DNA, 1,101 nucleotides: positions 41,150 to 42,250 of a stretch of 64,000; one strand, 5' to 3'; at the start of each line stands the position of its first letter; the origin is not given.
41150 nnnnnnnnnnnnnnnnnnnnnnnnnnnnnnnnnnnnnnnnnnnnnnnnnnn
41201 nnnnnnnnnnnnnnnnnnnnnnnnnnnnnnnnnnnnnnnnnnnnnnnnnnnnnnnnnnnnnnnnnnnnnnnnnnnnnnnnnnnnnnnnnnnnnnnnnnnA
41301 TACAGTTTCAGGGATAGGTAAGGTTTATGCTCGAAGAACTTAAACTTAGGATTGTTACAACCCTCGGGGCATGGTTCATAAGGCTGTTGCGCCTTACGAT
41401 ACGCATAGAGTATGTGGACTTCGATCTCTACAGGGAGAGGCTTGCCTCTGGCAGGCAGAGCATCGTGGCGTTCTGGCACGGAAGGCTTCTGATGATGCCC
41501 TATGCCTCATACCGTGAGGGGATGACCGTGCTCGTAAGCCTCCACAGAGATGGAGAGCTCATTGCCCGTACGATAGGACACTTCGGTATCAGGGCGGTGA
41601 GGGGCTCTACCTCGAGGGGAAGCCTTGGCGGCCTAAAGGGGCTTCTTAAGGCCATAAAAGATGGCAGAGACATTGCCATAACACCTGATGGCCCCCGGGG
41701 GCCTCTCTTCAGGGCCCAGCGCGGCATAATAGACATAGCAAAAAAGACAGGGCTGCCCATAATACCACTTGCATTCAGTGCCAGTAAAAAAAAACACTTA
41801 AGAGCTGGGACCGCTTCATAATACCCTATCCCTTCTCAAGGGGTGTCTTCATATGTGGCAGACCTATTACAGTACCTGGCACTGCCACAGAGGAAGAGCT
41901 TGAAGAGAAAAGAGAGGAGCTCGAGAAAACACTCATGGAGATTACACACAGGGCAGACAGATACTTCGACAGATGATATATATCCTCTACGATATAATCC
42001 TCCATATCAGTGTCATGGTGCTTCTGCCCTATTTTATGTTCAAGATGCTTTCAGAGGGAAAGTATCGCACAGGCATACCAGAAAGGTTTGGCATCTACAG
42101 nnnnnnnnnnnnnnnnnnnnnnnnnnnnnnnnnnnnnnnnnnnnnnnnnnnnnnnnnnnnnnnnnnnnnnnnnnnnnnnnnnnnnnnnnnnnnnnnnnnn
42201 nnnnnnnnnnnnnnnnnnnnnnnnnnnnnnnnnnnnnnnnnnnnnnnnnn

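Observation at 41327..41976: kdtA-associated DUF374 gene split by a -1 frameshift at an A9 homopolymer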

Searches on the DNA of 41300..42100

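Call 75: search_rna_families(source=window, start=41300, end=42100, threshold=evalue, max_evalue=1)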
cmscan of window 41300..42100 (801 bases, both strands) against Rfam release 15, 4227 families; matches with E-value up to 1: 1.
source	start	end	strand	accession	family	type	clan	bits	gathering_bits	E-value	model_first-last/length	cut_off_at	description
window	41483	41541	+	RF01172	sn2343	Gene; snRNA; snoRNA; CD-box;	-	17.9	60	0.32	1-78/78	no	Small nucleolar RNA sn2343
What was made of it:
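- Tried and rejected: Nothing at the site (call 75).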

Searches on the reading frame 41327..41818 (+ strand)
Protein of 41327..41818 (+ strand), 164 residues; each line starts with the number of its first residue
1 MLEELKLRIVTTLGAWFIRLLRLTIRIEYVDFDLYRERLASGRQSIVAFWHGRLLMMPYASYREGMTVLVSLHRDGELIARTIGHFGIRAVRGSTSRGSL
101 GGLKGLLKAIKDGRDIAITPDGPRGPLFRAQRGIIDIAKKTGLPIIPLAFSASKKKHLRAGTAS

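Call 4: search_protein_families(library=pfam, proteins=[window:41327-41818:+], max_evalue=1)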
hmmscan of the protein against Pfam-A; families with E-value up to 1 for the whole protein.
seq(164 aa): 2 families
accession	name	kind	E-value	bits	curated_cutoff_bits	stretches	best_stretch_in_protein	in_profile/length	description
PF04028.18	DUF374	-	1.5e-27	95.4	26.8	1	63-126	5-68/69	Domain of unknown function (DUF374)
PF03279.18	Lip_A_acyltrans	-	0.0068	16.1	22.3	1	2-121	80-199/295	Bacterial lipid A biosynthesis acyltransferase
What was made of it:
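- Checked: The Pfam DUF374 model covers only residues 63-126, so the Pfam domain itself is not interrupted (call 4).
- PF04028 hit (call 4).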

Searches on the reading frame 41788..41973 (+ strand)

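Call 4: search_protein_families(library=pfam, proteins=[window:41788-41973:+], max_evalue=1)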
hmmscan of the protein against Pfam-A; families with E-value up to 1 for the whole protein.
seq(62 aa): 1 family
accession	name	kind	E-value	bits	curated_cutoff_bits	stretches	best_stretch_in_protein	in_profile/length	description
PF12277.13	DUF3618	-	0.15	12.7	24.9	1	35-57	8-30/47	Protein of unknown function (DUF3618)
